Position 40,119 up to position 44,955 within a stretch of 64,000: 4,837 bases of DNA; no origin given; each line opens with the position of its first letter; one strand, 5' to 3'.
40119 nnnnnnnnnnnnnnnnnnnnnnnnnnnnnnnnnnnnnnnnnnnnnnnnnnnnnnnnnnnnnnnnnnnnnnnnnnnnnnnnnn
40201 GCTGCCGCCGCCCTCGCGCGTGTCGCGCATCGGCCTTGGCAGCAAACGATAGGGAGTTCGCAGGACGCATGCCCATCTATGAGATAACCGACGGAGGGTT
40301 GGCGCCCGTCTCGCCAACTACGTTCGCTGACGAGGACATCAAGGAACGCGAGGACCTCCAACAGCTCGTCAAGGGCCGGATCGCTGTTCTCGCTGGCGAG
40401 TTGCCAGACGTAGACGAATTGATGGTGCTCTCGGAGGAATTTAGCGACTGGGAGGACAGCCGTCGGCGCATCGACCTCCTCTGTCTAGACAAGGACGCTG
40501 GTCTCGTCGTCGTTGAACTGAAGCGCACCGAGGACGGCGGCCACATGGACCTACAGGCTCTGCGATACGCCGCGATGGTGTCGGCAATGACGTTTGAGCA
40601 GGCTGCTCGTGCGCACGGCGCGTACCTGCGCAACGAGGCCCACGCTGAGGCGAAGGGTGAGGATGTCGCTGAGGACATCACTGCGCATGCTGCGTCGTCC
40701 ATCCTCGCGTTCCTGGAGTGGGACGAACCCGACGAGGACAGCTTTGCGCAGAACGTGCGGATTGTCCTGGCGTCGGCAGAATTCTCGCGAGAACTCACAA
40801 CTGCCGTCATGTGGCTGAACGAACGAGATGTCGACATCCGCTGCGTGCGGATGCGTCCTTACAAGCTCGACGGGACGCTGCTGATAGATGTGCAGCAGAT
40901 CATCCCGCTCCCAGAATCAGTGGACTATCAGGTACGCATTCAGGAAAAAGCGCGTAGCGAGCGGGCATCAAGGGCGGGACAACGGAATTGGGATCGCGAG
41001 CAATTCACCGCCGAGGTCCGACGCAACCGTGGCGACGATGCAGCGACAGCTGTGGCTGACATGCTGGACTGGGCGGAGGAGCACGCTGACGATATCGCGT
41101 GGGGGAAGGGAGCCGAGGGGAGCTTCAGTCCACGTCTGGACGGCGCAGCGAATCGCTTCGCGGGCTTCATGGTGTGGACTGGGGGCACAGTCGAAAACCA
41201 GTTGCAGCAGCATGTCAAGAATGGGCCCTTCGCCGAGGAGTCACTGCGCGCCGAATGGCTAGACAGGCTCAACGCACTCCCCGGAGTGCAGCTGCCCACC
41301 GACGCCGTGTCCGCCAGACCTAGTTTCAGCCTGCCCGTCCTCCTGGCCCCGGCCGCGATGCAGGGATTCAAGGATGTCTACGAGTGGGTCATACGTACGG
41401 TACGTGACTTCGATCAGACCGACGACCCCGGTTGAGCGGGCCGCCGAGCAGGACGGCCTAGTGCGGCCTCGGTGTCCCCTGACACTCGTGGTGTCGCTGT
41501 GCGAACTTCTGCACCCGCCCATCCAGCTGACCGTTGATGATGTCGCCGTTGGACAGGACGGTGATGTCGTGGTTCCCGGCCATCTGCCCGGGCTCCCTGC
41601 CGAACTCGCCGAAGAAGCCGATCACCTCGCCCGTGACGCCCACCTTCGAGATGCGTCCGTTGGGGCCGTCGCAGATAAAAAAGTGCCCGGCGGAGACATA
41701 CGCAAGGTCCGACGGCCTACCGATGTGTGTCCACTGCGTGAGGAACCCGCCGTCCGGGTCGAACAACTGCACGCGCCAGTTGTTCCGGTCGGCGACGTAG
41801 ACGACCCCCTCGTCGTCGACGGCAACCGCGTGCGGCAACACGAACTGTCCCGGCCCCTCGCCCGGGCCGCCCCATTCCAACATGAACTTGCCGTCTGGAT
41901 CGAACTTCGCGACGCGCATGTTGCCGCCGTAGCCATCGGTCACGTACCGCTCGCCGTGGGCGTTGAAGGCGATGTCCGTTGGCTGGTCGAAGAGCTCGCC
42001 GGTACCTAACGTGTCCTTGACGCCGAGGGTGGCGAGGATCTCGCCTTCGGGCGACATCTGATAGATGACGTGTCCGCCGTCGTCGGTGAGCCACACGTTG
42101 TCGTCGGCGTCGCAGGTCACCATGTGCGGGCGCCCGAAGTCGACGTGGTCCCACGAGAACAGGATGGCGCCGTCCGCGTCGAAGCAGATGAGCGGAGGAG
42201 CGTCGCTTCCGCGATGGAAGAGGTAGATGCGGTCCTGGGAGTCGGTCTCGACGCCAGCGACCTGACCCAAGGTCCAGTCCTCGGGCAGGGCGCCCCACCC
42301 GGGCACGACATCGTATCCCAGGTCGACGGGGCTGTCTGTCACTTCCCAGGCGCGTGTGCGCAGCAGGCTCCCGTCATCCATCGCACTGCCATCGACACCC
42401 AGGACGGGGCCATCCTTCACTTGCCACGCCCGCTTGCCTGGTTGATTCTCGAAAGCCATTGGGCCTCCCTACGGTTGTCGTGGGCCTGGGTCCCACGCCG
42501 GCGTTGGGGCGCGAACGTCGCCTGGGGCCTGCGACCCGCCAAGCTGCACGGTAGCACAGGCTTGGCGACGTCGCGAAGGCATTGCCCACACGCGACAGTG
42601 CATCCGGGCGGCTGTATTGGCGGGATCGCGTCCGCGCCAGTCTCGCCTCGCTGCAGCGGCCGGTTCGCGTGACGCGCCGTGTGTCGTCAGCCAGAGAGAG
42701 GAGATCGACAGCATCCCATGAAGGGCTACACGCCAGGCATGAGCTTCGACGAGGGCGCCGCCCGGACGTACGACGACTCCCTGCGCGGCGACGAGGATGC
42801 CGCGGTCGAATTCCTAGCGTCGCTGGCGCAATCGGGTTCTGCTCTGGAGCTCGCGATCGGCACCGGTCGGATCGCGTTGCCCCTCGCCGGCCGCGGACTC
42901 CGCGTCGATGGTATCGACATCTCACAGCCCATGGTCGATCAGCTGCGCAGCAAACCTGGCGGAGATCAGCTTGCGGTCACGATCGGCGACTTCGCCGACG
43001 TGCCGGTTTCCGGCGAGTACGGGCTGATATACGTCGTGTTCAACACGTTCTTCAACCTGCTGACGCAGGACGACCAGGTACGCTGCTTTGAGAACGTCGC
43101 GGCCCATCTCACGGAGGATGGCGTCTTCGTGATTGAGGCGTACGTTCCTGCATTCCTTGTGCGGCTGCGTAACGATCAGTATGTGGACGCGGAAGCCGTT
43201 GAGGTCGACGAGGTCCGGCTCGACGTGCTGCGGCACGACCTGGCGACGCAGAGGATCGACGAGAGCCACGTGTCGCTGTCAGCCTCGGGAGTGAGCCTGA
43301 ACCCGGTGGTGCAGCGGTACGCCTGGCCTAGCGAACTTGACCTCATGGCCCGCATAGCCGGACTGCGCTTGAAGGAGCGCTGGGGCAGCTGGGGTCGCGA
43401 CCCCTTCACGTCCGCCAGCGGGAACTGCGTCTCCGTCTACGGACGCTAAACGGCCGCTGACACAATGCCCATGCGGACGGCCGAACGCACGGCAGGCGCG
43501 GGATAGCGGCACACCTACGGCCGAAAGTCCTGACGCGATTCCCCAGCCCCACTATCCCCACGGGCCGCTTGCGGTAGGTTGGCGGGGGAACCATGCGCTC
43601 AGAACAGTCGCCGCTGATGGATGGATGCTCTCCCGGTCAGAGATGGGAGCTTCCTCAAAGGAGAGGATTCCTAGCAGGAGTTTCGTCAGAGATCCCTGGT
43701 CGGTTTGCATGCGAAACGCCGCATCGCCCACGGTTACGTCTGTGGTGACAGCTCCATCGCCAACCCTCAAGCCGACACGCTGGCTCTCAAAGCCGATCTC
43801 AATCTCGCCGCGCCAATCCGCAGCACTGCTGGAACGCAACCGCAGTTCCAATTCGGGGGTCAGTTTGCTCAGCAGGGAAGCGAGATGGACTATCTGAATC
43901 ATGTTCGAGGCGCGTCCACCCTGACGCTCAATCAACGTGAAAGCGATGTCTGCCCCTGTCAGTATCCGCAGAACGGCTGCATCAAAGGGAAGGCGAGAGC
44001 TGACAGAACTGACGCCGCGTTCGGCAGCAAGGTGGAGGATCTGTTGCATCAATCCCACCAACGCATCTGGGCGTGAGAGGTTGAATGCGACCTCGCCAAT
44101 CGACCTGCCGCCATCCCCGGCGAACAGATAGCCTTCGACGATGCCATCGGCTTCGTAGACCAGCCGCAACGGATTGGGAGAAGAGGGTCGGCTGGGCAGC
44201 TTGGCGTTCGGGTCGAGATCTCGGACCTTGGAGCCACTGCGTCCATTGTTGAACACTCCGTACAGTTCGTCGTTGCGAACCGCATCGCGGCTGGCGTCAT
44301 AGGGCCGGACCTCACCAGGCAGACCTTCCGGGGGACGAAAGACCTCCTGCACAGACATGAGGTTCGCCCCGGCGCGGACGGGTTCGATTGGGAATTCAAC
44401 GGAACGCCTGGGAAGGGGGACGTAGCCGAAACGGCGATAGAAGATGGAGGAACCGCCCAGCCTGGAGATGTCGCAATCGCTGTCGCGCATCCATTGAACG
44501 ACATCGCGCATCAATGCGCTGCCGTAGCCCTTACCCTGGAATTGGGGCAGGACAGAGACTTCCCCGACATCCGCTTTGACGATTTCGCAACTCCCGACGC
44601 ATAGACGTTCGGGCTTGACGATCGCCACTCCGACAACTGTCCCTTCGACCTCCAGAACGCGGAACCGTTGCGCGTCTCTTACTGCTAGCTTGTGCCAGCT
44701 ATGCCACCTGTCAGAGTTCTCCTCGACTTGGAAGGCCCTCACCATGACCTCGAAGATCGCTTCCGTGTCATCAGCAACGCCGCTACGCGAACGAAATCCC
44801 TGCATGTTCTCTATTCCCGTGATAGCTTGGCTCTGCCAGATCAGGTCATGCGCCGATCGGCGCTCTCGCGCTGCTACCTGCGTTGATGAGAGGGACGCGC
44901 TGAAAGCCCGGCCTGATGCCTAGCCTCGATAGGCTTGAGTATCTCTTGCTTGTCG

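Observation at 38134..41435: Candidate undescribed two-gene conflict or signalling module: nucleotidyl cyclase-TIR-AAA-like ATPase fusion followed by a PD-(D/E)xK nuclease-fold protein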

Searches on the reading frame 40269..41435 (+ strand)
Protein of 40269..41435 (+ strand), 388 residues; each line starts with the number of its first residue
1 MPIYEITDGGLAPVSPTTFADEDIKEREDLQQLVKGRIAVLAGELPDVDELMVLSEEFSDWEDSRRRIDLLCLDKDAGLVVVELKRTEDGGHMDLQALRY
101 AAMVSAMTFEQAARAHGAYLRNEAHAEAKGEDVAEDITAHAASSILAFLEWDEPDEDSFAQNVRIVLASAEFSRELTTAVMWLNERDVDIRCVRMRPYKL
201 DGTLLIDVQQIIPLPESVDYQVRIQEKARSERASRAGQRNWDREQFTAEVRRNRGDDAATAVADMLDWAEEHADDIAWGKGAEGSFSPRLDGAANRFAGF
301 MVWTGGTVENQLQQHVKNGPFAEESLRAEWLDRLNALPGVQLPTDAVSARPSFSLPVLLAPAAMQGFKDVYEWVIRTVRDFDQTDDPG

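Call 3: search_protein_families(library=pfam, proteins=[window:40269-41435:+], max_evalue=0.1)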
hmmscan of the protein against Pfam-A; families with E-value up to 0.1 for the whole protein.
window:40269-41435:+ (388 aa): 3 families
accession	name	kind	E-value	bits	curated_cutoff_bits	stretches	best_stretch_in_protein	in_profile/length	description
PF01939.22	NucS_C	-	0.0052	17.2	24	1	68-100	34-66/124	Endonuclease NucS C-terminal domain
PF04313.20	HSDR_N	-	0.042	14.1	25.1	0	62-87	122-147/198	Type I restriction enzyme R protein N terminus (HSDR_N)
PF04244.19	DPRP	-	0.074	13.3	22.1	0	92-187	36-133/224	Deoxyribodipyrimidine photo-lyase-related protein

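Call 4: search_protein_families(library=padloc, proteins=[window:40269-41435:+], max_evalue=0.1)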
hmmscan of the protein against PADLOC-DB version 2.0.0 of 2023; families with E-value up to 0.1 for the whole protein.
window:40269-41435:+ (388 aa): 8 families
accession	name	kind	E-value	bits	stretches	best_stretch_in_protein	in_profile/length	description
PDLC04909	PDC-S11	-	1.8e-110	367.8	1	1-257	1-240/347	-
PDLC04915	PDC-S11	-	4e-94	314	1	1-250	1-231/379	-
PDLC04913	PDC-S11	-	5.8e-54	181.6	1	11-250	11-236/375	-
PDLC04910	PDC-S11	-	6.9e-39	132.1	1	4-234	4-217/359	-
PDLC04916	PDC-S11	-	5.1e-28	96.2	1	15-246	13-210/358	-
PDLC04946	PDC-S18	-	0.00075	16.6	1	51-100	59-107/365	-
PDLC04944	PDC-S18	-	0.0066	13.8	1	65-103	53-91/307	-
PDLC04824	PDC-S02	-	0.021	12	1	66-121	221-277/308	-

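Call 5: search_protein_families(library=ncbifam, proteins=[window:40269-41435:+], max_evalue=0.1)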
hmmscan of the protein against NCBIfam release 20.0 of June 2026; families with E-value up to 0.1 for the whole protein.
window:40269-41435:+ (388 aa): 1 family
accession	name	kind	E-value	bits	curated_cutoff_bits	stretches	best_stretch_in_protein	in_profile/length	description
NF003270.0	PRK04247.1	equivalog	0.0024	17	216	1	67-142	161-221/250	endonuclease NucS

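Call 8: find_homologous_proteins(query=window:40269-41435:+, max_evalue=0.00001)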
Query window:40269-41435:+ (388 aa): 7032 proteins with E <= 0.00001 among 8000 candidates; the best 120 are listed.
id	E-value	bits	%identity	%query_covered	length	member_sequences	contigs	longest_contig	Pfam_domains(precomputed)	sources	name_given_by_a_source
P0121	2.1e-255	865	100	100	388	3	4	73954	-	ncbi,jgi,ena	-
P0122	2.2e-120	420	62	86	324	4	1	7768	-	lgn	-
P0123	3.7e-110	387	52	97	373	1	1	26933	-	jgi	jgi:hypothetical protein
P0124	7.5e-108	379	51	98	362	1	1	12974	PF04313.21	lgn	-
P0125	1.4e-106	375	50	100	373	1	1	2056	-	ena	-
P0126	2.1e-106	374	50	98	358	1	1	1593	-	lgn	-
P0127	6.2e-106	373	52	97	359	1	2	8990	-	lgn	-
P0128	2.9e-105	371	49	99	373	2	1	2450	-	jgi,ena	-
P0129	1.4e-103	365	49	98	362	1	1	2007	-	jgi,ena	-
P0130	1.7e-103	365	49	98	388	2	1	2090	-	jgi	jgi:hypothetical protein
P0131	4.5e-103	363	50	98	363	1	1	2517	-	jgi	-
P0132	1.5e-102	362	48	98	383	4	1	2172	-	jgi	jgi:hypothetical protein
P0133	1.7e-102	361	46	100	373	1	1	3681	-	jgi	jgi:hypothetical protein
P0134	4.0e-102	360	47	99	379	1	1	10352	-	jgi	jgi:hypothetical protein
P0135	7.5e-101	356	47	98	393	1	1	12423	-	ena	-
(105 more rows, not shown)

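Call 24: find_related_loci(query=A2, collection=metagenome_contigs, flank=8000)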
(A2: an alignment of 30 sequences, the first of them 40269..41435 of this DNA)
Query A2 (388 aa) in metagenome_contigs; peptide patterns used: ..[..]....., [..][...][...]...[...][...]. (x = any residue, [..] = any of these).
600 stretches matched a pattern (row limit reached: there are more); 537 encode a relative of the query (tblastn E <= 1e-3); the best 80 are kept; 80 distinct loci.
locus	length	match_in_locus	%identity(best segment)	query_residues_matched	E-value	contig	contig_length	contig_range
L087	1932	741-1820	49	1-379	6e-113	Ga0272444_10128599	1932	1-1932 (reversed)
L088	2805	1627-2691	43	1-378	2e-101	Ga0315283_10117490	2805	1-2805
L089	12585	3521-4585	43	1-378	3e-97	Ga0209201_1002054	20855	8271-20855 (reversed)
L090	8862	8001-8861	49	1-306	1e-93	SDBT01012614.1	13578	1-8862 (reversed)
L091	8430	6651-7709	44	1-373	2e-93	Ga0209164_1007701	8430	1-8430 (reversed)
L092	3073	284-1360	41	1-378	3e-95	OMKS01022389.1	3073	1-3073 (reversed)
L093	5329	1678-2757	43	1-374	4e-93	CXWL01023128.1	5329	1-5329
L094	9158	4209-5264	41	1-375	2e-92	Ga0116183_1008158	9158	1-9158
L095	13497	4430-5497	40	1-374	6e-89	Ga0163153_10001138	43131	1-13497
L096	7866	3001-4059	41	1-374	2e-87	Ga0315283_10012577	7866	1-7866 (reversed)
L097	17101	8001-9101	39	1-385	2e-86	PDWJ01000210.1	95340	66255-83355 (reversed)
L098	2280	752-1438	59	1-247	1e-89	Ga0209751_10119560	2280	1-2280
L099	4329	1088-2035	44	1-335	3e-86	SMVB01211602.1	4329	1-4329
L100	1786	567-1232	59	1-240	2e-90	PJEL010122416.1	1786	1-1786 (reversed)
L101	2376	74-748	58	1-241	7e-87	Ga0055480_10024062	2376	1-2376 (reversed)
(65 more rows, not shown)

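Call 59: predict_structure(alignment_id=A2)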
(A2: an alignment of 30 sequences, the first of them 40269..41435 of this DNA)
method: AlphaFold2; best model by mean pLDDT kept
length: 388 residues; sequences in the alignment: 30
mean_pLDDT: 87.8   pTM: 0.58
mean pLDDT of the five models: 87.8, 87.3, 86.6, 85.5, 85.4
residues with pLDDT >= 90: 222; 70-90: 120; 50-70: 43; < 50: 3
segments of 3 or more residues with pLDDT < 50: 386-388
pLDDT, mean of each block of 10 residues (from residue 1): 88 90 83 88 89 88 73 97 77 74 91 94 78 80 97 95 92 83 87 91 89 68 68 60 95 97 98 93 92 88 98 92 97 98 96 97 98 96 70
secondary structure, 60 per line:
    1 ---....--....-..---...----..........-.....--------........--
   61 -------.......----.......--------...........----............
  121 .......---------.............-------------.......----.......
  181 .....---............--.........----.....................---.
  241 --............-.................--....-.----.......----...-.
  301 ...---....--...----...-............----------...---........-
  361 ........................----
elements in order: E4-7 E10-13 H27-36 H38-42 E51-58 E68-74 E79-85 H94-104 H109-127 H137-149 E163-169 H174-185 E189-200 E203-211 H216-236 H243-254 H256-272 E275-278 E285-291 E296-298 E300-303 E307-310 H324-335 E352-354 H355-359 H361-384

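Call 64: fold_search(model_id=the predicted structure, library=pdb)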
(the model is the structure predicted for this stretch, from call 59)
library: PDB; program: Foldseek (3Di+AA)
matches with E <= 10: 305; with E <= 0.001: 0
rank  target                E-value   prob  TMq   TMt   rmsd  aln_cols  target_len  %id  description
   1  2vld_A                1.4e-03  1.00  0.21  0.33   8.0       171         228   15  crystal structure of a repair endonuclease from Pyrococcus abyssi (released 2009-05-19)
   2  2vld_B                1.5e-03  1.00  0.22  0.36   5.6       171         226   15  crystal structure of a repair endonuclease from Pyrococcus abyssi (released 2009-05-19)
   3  5gke_A                2.0e-03  1.00  0.22  0.33   6.9       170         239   14  Structure of EndoMS-dsDNA1 complex (released 2016-11-02)
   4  5gkj_B                3.4e-02  0.94  0.20  0.32   7.3       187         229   14  Structure of EndoMS in apo form (released 2016-11-02)
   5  5gkj_A                4.3e-02  0.94  0.20  0.34  15.3       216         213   13  Structure of EndoMS in apo form (released 2016-11-02)
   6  8ps5_A                1.1e-01  0.51  0.21  0.20   9.6       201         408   10  Escherichia coli SduA complex bound to DNA (released 2025-01-22)
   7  6qnz_B                1.3e-01  0.47  0.17  0.12  12.6       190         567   12  Crystal structure of the site-specific DNA nickase N.BspD6I E418A Mutant (released 2020-03-04)
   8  4xqk_A                2.0e-01  0.38  0.20  0.06  13.2       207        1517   13  ATP-dependent Type ISP restriction-modification enzyme LlaBIII bound to DNA (released 2015-09-16)
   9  5lhc_B                2.5e-01  0.35  0.16  0.12  14.5       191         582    9  The structure of D456A mutant of Nt.BspD6I nicking endonuclease at 0.24 nm resolution . (released 2017-08-16)
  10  6xl1_A                2.8e-01  0.35  0.18  0.19  12.0       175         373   16  crystal structure of cA4-activated Card1(D294N) (released 2020-12-30)
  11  3cq4_A                2.8e-01  0.14  0.15  0.16  19.7       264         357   11  Histidinol-phosphate aminotransferase from Corynebacterium glutamicum (released 2008-07-01)
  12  5lhc_A                3.2e-01  0.30  0.16  0.11  14.0       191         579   10  The structure of D456A mutant of Nt.BspD6I nicking endonuclease at 0.24 nm resolution . (released 2017-08-16)
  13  5liz                  4.5e-01  0.30  0.18  0.13  11.3       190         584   10  The structure of Nt.BspD6I nicking endonuclease with all cysteines mutated by serine residues at 0.19 nm resolution . (released 2017-08-02)
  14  8jt3_A                4.5e-01  0.07  0.18  0.15  27.9       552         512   10  Crystal structure of aminotransferase CrmG from Actinoalloteichus sp. WH1-2216-6 in complex with amino donor L-Arg (released 2023-08-02)
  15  3iuc_C                4.5e-01  0.04  0.08  0.08  21.6       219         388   10  Crystal structure of the human 70kDa heat shock protein 5 (BiP/GRP78) ATPase domain in complex with ADP (released 2009-09-22)
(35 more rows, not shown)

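Call 65: search_protein_families(library=padloc, proteins=[L167:12628-14139:+, L167:14078-14518:+, L167:10001-12631:+], max_evalue=0.01)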
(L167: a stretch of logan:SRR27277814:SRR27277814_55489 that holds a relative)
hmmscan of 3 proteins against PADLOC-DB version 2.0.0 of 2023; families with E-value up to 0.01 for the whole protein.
L167:12628-14139:+ (503 aa): 6 families
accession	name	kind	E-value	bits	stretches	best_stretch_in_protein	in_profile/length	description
PDLC04422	PDC-M11A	-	2.4e-198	658.1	1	1-502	1-500/501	-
PDLC04419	PDC-M11A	-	4.2e-112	373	1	148-502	5-356/357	-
PDLC04421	PDC-M11A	-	1.5e-82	275.9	1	1-471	1-464/486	-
PDLC04420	PDC-M11A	-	5e-56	188.2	1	112-492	2-373/376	-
PDLC04417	PDC-M11A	-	7.9e-53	178.1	1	1-438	1-441/501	-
PDLC04418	PDC-M11A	-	5.9e-51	171.8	1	159-502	96-443/444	-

L167:14078-14518:+ (146 aa): 3 families
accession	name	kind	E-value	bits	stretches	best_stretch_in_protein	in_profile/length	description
PDLC04425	PDC-M11B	-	3e-44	148.7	1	16-136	3-124/132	-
PDLC04424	PDC-M11B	-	3.3e-39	132.1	1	12-136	6-131/142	-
PDLC04423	PDC-M11B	-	1.1e-17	62.5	1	18-134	1-118/164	-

L167:10001-12631:+ (876 aa): 2 families
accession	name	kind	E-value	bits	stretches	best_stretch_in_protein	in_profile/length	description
PDLC02421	Aga_TIR-PNTD1-PNTD2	-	1.2e-07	29.2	1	404-488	15-101/430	Class I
PDLC04790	PDC-S01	-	0.00026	17.8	1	566-621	23-75/422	-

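Call 97: search_dna_similar(query=window:40269-41432:+, collection=plasmids, mode=protein, max_rows=12, max_evalue=1e-10)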
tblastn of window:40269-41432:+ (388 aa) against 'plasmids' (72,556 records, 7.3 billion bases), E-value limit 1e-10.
Records with a match: 342; places in all: 344; records where one place covers at least 80% of the query: 4.
Best place of each record, by identity: <60% 342.
By first word of the organism name: Klebsiella 218; Escherichia 41; Providencia 20; Enterobacter 16; Raoultella 7; Proteus 7; Vibrio 4; Haloarcula 3; Roseomonas 2; Burkholderia 2; and 18 more.
By predicted mobility (MOB-suite, as given by PLSDB): conjugative 154; non-mobilizable 96; mobilizable 92.
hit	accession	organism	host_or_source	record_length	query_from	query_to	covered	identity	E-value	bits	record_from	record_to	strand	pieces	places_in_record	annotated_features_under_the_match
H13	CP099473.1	Roseomonas mucosa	Human skin,single cell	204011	1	329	85%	43.8%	3e-63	226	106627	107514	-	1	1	DUF4268 domain-containing protein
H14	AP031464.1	Roseomonas mucosa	Homo sapiens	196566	3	329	84%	43.2%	1e-61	221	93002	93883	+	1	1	hypothetical protein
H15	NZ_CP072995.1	Loktanella salsilacus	-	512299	1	241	62%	54.8%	3e-77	266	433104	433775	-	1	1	hypothetical protein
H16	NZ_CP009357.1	Vibrio tubiashii ATCC 19109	Mercenaria mercenaria,Larvae from hard ...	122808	1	281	72%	46.9%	3e-80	275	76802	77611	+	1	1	hypothetical protein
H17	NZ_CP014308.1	Burkholderia sp. PAMC 26561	single cell,lichen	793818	1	247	64%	48.8%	3e-57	208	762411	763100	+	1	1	hypothetical protein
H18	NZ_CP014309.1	Burkholderia sp. PAMC 26561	single cell,lichen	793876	1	247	64%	48.8%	3e-57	208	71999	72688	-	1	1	hypothetical protein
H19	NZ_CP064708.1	Bradyrhizobium sp. 131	Acmispon strigosus,cell culture,root ...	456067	1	243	63%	49.4%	6e-67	236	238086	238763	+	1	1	hypothetical protein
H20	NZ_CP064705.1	Bradyrhizobium sp. 155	Acmispon strigosus,cell culture,root ...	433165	1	243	63%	49.4%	8e-67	236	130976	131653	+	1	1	hypothetical protein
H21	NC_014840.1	Pantoea sp. At-9b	-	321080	1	272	70%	43.1%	3e-61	220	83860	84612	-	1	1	membrane protein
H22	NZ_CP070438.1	Klebsiella pneumoniae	Homo sapiens,blood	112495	1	227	59%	48.0%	1e-58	213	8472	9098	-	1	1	hypothetical protein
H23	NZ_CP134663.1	Escherichia coli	Larus michahellis,bacteria,cloaca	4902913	1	227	59%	47.1%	4e-58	211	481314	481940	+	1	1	none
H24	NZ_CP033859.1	Acinetobacter sp. FDAARGOS_493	Homo sapiens,UCC isolate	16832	4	255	65%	41.1%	1e-55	204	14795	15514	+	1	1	hypothetical protein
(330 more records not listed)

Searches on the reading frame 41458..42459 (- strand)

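Call 84: search_protein_families(library=pfam, proteins=[window:41458-42459:-], max_evalue=0.0001)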
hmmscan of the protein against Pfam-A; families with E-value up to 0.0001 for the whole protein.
window:41458-42459:- (333 aa): 3 families
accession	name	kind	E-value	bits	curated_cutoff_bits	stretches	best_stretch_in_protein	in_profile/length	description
PF01436.27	NHL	-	1.1e-17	63.6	20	1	206-231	1-26/28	NHL repeat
PF08450.18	SGL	-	2e-05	24.8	26.3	0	209-244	186-221/246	SMP-30/Gluconolactonase/LRE-like region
PF17170.10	DUF5128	-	4.5e-05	23.2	22.9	0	170-245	55-130/321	6-bladed beta-propeller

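Call 85: search_protein_families(library=padloc, proteins=[window:41458-42459:-], max_evalue=0.0001)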
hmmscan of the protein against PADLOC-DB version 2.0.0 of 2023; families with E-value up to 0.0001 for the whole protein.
window:41458-42459:- (333 aa): 0 families

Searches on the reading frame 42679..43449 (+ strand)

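Call 84: search_protein_families(library=pfam, proteins=[window:42679-43449:+], max_evalue=0.0001)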
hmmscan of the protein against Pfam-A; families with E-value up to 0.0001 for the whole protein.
window:42679-43449:+ (256 aa): 3 families
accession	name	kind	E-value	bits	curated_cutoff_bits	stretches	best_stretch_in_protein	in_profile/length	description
PF13649.12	Methyltransf_25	-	3.1e-12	47.5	27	1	56-148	2-97/97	Methyltransferase domain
PF08241.18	Methyltransf_11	-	8.3e-09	36.4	21.2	1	56-152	1-95/95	Methyltransferase domain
PF08242.18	Methyltransf_12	-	3.3e-06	28.2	30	1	56-150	1-98/98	Methyltransferase domain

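Call 85: search_protein_families(library=padloc, proteins=[window:42679-43449:+], max_evalue=0.0001)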
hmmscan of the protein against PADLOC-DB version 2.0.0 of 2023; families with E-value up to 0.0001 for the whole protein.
window:42679-43449:+ (256 aa): 1 family
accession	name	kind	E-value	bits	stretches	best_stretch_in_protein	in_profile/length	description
PDLC04134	mad2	-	5.6e-11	39.9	1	52-160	292-402/492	mads_2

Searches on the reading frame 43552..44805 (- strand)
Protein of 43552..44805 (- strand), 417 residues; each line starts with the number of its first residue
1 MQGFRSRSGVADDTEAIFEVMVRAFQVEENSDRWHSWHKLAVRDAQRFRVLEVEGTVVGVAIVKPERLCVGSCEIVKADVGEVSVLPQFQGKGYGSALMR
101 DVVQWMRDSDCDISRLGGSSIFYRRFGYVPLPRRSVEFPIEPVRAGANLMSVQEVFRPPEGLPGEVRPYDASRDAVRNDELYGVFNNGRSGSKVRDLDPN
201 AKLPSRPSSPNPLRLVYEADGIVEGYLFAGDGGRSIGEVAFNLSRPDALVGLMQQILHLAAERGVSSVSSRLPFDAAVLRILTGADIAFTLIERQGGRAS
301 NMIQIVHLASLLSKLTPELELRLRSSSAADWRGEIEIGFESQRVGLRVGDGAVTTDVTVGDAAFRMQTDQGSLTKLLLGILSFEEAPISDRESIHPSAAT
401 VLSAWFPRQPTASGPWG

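Call 84: search_protein_families(library=pfam, proteins=[window:43552-44805:-], max_evalue=0.0001)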
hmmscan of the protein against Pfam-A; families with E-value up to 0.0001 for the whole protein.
window:43552-44805:- (417 aa): 3 families
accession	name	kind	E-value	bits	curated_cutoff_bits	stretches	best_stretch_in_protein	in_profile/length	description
PF13527.13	Acetyltransf_9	-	9.8e-15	55.1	25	1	10-128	6-124/127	Acetyltransferase (GNAT) domain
PF00583.31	Acetyltransf_1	-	2.4e-11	44.4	20.7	1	16-116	3-98/116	Acetyltransferase (GNAT) family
PF13508.13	Acetyltransf_7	-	1e-10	42.3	27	1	46-129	3-83/84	Acetyltransferase (GNAT) domain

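Call 85: search_protein_families(library=padloc, proteins=[window:43552-44805:-], max_evalue=0.0001)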
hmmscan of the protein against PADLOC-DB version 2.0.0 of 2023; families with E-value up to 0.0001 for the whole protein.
window:43552-44805:- (417 aa): 0 families
